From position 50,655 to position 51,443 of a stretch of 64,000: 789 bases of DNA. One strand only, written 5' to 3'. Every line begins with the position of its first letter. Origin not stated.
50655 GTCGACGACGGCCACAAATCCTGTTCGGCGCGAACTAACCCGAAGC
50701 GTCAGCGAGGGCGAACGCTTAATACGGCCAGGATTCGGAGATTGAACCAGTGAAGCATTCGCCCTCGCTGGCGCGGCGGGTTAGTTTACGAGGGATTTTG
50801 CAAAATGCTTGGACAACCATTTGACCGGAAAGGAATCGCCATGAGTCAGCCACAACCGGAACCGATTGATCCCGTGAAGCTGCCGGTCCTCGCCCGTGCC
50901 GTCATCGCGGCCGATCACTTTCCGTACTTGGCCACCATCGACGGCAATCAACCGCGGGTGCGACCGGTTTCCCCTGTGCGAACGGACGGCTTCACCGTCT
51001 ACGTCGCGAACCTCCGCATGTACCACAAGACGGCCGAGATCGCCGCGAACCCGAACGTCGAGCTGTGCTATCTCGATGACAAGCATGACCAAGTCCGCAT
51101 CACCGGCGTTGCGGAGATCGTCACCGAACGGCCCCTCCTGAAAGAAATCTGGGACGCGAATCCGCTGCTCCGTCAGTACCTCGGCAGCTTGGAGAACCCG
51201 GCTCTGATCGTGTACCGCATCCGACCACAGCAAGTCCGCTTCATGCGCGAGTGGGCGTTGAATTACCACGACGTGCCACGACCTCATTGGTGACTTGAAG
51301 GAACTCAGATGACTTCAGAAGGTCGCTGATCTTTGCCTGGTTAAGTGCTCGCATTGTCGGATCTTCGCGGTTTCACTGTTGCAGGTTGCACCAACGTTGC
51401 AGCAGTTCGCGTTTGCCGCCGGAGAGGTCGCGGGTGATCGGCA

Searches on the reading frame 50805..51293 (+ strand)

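Call 47: search_protein_families(library=pfam, proteins=[window:50805-51293:+], max_evalue=0.01)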
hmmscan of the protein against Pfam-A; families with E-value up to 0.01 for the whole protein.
window:50805-51293:+ (162 aa): 3 families
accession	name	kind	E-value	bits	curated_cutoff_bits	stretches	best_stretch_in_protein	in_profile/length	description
PF01243.27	PNPOx_N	-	1.3e-17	64.7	28.1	1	31-147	6-119/120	Pyridoxamine 5'-phosphate oxidase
PF16242.11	Pyrid_ox_like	-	5.6e-07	29.6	28.8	1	40-144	16-122/149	Pyridoxamine 5'-phosphate oxidase like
PF12766.13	Pyridox_oxase_2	-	0.00041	21.3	26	1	41-106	25-99/100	Pyridoxamine 5'-phosphate oxidase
